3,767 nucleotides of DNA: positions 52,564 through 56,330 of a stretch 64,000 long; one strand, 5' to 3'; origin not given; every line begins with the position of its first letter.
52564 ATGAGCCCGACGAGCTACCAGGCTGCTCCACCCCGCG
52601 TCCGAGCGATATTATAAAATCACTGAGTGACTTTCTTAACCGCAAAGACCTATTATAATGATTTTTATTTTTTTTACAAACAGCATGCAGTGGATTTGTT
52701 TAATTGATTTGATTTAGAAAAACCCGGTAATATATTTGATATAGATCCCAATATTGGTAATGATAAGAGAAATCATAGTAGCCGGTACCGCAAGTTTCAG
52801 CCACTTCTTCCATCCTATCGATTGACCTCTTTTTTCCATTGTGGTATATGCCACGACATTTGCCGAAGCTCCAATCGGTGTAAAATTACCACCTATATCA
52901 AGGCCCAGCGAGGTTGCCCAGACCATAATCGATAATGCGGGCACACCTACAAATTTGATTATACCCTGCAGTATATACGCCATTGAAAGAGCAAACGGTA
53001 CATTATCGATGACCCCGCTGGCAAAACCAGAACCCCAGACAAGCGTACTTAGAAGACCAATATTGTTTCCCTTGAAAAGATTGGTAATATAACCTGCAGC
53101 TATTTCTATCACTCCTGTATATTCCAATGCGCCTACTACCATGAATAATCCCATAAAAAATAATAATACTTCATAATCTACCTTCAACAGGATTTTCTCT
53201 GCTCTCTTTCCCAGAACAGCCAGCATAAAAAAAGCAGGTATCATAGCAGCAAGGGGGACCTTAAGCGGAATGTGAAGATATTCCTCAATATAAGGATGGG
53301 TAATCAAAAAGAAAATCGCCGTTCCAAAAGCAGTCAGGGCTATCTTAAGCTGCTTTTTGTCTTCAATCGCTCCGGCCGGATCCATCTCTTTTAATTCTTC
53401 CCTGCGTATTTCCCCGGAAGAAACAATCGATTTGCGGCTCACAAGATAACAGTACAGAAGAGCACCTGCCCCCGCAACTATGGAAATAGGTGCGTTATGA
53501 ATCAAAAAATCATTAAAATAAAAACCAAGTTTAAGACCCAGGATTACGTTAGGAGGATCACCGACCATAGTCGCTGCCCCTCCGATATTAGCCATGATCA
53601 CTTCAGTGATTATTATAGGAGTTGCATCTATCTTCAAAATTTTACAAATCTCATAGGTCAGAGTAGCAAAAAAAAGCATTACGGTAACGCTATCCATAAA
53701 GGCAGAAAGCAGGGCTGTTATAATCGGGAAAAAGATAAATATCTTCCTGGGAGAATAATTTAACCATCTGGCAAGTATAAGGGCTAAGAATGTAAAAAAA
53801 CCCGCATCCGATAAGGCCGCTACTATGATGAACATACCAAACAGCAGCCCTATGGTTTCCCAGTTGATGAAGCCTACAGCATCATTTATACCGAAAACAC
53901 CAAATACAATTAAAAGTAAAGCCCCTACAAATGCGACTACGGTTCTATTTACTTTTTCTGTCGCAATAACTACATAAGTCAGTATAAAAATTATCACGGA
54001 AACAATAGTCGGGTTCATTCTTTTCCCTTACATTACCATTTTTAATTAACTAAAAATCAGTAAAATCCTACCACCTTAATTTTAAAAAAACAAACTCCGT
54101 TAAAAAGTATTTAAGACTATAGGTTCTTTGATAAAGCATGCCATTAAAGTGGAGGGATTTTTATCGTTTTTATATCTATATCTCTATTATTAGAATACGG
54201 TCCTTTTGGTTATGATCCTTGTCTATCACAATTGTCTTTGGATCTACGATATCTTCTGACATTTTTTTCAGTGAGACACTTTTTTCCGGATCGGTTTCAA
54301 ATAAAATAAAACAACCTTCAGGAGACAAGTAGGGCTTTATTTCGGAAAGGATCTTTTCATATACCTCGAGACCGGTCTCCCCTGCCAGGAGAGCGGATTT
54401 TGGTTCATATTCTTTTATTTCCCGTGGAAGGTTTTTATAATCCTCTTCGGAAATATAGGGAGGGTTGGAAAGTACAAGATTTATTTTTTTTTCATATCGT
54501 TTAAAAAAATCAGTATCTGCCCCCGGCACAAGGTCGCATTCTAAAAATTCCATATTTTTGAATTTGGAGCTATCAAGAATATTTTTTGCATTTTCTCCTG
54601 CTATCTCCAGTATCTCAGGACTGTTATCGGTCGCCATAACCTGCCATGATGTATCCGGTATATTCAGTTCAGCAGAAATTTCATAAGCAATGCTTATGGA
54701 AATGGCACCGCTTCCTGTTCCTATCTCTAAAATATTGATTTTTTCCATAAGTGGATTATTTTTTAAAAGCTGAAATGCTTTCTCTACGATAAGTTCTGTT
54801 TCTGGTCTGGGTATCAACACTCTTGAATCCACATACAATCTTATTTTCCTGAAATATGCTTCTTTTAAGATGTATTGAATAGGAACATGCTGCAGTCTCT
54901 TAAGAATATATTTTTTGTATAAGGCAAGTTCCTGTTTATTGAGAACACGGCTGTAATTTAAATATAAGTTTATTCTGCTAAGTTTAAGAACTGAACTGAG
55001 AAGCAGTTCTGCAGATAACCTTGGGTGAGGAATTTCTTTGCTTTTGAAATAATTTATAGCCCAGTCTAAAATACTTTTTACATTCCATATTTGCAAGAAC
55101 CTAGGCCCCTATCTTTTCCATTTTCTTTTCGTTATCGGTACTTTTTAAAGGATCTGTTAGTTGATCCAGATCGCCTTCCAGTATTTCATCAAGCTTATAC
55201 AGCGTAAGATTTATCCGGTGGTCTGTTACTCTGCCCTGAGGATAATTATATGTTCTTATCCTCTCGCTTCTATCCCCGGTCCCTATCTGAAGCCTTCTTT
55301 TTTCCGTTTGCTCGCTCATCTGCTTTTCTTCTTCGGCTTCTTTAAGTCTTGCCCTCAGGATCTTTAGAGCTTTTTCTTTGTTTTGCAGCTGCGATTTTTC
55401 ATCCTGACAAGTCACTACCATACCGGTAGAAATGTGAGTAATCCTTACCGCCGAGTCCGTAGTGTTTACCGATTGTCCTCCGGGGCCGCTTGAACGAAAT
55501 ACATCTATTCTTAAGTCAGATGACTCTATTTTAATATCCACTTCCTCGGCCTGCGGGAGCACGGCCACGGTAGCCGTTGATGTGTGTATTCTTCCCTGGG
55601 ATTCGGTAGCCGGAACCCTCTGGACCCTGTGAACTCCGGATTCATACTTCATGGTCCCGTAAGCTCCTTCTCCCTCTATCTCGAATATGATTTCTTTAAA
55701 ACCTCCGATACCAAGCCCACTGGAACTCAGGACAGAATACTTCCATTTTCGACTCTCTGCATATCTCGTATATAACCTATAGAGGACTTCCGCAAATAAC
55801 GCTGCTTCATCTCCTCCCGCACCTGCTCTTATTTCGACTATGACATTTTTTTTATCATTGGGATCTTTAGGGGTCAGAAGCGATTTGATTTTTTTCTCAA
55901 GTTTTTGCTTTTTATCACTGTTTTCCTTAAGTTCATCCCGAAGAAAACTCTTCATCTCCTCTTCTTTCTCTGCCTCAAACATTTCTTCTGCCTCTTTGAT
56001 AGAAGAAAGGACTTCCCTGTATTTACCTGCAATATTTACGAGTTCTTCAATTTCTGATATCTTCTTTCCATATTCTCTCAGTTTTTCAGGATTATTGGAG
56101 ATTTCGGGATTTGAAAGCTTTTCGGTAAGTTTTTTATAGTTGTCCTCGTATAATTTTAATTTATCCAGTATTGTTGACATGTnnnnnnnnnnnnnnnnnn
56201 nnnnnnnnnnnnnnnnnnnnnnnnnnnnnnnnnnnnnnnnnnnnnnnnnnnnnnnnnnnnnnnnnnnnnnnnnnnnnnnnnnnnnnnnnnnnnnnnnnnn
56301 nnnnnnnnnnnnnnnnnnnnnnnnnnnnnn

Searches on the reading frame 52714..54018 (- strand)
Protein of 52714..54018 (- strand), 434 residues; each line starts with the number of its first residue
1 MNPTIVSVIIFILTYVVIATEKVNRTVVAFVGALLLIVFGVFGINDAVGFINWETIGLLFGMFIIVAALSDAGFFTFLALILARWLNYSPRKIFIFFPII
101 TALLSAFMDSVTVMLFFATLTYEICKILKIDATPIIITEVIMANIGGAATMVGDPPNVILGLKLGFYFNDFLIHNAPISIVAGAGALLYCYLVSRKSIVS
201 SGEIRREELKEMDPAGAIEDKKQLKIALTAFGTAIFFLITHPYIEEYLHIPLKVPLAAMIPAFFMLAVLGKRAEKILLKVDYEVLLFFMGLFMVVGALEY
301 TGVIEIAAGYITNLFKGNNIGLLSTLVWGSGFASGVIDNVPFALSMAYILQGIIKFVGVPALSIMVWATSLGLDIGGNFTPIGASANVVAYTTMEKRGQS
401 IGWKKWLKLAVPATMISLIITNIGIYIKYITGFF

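Call 15: search_protein_families(library=pfam, proteins=[window:52714-54018:-], max_evalue=0.001)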
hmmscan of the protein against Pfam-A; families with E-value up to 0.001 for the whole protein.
window:52714-54018:- (434 aa): 3 families
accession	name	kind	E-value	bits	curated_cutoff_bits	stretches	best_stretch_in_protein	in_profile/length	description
PF03600.22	CitMHS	-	9.8e-74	248.9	31.9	1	15-372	1-336/336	Citrate transporter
PF02040.21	ArsB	-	1.5e-14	54.7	22.2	1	7-427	2-421/423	Arsenical pump membrane protein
PF06450.18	NhaB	-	7.8e-07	28.8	27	1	142-232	212-306/515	Bacterial Na+/H+ antiporter B (NhaB)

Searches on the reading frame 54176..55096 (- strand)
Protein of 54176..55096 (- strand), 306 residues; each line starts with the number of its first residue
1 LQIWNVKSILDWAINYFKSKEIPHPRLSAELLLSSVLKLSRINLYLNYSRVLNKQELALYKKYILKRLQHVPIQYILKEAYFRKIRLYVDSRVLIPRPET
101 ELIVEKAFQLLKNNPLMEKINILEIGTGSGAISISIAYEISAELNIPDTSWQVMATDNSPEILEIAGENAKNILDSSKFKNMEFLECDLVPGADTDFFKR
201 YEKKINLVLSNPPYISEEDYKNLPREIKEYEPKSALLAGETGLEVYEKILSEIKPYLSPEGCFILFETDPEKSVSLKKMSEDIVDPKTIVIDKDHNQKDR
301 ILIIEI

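Call 15: search_protein_families(library=pfam, proteins=[window:54176-55096:-], max_evalue=0.001)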
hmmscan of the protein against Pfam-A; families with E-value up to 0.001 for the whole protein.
window:54176-55096:- (306 aa): 6 families
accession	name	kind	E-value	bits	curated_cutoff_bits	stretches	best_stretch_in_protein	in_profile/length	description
PF17827.6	PrmC_N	-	1.5e-18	67.5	23.4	1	9-77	2-70/71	PrmC N-terminal domain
PF13847.12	Methyltransf_31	-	1.8e-08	34.6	27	1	119-270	4-119/145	Methyltransferase domain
PF01739.24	CheR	-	7e-05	22.8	27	1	104-167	16-81/195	CheR methyltransferase, SAM binding domain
PF13649.12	Methyltransf_25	-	0.00017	22.6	27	1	122-227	1-89/97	Methyltransferase domain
PF05175.20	MTS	-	0.00042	20.4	23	0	116-219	29-113/170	Methyltransferase small domain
PF03602.21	Cons_hypoth95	-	0.00084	19.5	24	0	97-229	22-138/182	Conserved hypothetical protein 95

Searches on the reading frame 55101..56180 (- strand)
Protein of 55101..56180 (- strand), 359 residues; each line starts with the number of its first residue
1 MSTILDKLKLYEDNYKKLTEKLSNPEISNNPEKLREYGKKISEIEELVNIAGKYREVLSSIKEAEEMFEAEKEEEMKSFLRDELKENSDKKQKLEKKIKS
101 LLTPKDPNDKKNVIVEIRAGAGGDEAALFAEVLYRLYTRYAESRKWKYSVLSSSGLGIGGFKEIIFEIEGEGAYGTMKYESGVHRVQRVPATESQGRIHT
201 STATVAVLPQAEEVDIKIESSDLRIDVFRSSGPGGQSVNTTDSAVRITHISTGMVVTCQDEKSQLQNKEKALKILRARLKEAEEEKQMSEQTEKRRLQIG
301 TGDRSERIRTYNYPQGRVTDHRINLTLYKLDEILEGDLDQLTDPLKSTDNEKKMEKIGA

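Call 15: search_protein_families(library=pfam, proteins=[window:55101-56180:-], max_evalue=0.001)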
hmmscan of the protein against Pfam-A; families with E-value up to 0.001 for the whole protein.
window:55101-56180:- (359 aa): 2 families
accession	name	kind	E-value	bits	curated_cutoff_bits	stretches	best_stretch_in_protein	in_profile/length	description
PF03462.23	PCRF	-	6.9e-73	245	24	1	12-205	2-194/194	PCRF domain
PF00472.26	RF-1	-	7.3e-44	148.9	35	1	212-322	1-116/116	RF-1 domain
